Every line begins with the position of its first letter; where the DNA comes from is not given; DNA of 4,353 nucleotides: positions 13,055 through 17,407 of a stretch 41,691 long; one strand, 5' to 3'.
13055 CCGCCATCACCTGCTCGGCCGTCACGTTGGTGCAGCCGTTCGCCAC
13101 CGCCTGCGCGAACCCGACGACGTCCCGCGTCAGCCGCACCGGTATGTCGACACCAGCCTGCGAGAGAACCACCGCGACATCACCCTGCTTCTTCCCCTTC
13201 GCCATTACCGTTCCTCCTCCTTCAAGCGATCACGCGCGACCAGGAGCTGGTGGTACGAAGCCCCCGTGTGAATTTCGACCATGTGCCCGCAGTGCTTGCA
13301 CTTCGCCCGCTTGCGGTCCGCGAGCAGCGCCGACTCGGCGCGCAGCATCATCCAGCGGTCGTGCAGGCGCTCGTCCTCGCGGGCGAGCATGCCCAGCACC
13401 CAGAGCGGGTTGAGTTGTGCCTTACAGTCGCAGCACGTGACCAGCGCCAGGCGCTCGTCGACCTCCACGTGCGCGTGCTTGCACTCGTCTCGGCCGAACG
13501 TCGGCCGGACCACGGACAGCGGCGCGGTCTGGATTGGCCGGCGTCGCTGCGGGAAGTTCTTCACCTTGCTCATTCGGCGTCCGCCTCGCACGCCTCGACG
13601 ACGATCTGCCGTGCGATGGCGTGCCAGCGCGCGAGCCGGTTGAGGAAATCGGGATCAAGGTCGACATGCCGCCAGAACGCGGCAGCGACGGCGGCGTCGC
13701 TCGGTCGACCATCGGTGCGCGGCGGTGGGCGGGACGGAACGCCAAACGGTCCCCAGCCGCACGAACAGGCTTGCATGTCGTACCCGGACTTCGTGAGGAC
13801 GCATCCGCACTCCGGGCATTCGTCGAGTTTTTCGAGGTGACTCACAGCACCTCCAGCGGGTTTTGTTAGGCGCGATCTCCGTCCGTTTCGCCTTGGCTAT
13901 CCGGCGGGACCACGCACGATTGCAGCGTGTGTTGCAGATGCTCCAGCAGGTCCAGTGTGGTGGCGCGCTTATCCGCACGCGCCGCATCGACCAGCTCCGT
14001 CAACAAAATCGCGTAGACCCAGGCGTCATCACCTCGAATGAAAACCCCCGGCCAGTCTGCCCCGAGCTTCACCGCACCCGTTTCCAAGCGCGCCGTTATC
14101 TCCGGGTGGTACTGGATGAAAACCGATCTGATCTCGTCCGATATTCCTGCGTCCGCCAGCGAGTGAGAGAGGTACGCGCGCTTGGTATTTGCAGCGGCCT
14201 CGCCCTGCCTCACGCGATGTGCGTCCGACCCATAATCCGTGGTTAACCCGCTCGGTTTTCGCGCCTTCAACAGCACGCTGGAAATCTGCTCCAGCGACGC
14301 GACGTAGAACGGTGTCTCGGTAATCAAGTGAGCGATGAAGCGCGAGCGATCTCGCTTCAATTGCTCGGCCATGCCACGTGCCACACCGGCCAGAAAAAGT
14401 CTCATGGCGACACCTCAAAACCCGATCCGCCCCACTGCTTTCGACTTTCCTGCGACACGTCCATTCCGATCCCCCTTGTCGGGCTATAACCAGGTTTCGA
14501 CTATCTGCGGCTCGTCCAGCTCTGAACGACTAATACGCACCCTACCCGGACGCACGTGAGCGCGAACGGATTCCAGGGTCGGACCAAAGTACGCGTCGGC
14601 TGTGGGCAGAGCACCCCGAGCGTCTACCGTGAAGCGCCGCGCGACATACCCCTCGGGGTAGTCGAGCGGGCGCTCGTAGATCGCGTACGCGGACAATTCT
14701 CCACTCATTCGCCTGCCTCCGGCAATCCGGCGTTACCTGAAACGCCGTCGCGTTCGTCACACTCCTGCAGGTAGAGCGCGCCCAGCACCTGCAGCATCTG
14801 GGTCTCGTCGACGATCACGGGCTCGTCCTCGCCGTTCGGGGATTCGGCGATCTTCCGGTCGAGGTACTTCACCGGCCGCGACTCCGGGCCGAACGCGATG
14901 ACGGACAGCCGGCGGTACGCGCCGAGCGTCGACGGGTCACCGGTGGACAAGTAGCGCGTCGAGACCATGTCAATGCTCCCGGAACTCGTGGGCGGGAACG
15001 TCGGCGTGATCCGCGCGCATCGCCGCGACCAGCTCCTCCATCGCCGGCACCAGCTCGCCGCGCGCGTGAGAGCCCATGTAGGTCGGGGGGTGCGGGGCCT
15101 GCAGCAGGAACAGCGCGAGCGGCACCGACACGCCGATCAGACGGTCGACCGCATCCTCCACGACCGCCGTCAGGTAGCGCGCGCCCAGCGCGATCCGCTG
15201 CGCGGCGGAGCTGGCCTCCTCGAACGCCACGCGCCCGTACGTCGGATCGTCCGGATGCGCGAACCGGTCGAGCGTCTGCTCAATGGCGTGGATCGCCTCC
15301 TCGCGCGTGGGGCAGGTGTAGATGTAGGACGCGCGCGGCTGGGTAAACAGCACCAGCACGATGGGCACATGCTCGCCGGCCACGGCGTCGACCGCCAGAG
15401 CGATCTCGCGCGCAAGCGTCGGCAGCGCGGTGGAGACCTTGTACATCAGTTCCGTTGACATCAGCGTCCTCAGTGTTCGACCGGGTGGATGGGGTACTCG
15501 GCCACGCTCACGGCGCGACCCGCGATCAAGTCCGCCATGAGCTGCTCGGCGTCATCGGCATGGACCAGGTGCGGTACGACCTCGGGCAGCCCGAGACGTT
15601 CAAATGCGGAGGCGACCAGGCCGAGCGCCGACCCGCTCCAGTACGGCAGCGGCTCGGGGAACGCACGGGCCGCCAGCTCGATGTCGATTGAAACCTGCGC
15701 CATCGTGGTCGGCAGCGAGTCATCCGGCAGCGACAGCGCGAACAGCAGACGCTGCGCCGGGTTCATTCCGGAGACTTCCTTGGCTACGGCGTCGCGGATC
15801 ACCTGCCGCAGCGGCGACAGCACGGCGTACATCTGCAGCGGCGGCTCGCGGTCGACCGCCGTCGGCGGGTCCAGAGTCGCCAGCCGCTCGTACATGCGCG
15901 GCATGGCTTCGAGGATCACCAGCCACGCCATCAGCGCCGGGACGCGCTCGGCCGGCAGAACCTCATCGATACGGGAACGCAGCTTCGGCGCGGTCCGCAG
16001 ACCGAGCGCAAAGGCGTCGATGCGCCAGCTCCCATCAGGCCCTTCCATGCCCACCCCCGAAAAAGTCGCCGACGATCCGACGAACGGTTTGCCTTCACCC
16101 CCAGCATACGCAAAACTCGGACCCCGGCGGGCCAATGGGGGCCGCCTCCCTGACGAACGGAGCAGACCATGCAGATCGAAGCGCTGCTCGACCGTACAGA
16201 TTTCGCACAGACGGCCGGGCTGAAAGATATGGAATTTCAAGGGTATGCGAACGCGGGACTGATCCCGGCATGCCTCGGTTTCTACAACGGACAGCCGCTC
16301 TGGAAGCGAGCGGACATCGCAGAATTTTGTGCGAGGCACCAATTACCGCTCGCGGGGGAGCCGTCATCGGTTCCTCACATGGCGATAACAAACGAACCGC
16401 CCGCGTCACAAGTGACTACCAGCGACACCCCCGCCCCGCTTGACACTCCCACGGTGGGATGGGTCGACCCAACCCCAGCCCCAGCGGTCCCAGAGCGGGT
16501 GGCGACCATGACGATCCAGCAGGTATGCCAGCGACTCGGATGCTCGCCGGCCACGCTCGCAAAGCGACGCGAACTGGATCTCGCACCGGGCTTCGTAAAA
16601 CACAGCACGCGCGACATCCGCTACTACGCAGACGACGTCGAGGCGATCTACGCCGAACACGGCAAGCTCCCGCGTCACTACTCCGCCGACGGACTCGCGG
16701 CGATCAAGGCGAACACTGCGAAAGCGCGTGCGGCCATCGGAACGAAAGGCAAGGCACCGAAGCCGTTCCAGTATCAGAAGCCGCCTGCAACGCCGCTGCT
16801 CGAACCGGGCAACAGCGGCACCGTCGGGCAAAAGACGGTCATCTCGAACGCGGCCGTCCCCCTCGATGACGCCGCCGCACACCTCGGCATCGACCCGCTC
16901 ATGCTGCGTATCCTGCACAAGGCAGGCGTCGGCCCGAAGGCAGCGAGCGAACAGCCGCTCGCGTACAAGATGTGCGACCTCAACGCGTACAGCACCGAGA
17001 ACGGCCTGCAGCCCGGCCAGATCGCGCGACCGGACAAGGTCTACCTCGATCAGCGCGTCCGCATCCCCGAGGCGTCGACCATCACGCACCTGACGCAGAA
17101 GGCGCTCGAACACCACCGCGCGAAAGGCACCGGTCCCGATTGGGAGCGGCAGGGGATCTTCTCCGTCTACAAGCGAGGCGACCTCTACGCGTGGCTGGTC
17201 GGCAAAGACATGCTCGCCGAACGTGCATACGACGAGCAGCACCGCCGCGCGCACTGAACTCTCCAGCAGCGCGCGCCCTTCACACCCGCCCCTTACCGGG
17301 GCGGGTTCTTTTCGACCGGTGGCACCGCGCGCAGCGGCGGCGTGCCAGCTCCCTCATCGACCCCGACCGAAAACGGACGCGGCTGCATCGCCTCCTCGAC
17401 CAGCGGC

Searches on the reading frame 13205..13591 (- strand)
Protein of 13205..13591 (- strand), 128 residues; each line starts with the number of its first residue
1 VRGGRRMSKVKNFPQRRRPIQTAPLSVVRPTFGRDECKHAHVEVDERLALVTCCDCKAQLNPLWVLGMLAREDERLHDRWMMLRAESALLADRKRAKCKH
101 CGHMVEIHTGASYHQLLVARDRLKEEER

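Call 12: search_protein_families(library=phrogs, proteins=[window:13205-13591:-], max_evalue=0.01)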
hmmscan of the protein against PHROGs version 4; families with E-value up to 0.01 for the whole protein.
window:13205-13591:- (128 aa): 4 families
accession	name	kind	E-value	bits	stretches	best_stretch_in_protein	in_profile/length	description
phrog_4865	-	unknown function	2.3e-21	77.1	1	27-108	25-107/109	-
phrog_1621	-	unknown function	7.2e-08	33.1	1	27-87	28-91/134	-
phrog_8538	-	unknown function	0.0023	19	0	24-84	13-73/138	-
phrog_16376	-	unknown function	0.0096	16.9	0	51-114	15-54/56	-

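Call 13: search_protein_families(library=pfam, proteins=[window:13205-13591:-], max_evalue=0.01)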
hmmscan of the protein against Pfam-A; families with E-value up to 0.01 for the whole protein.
window:13205-13591:- (128 aa): 0 families

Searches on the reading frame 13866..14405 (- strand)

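Call 33: search_protein_families(library=phrogs, proteins=[window:13866-14405:-], max_evalue=0.05)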
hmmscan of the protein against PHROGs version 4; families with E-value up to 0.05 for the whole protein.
window:13866-14405:- (179 aa): 0 families

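Call 90: search_protein_families(library=padloc, proteins=[window:13866-14405:-], max_evalue=0.1)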
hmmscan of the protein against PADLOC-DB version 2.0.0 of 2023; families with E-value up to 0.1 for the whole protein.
window:13866-14405:- (179 aa): 1 family
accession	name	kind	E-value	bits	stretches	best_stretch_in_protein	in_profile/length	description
PDLC03320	MTase_II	-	0.028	11.6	1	35-107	44-116/289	Type II methyltransferase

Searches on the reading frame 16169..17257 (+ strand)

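Call 90: search_protein_families(library=padloc, proteins=[window:16169-17257:+], max_evalue=0.1)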
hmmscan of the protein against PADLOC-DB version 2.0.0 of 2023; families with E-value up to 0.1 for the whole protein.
window:16169-17257:+ (362 aa): 1 family
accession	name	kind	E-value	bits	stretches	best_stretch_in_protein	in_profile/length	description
PDLC04133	mad1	-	9.7e-10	36.6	1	112-163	4-53/60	mads_1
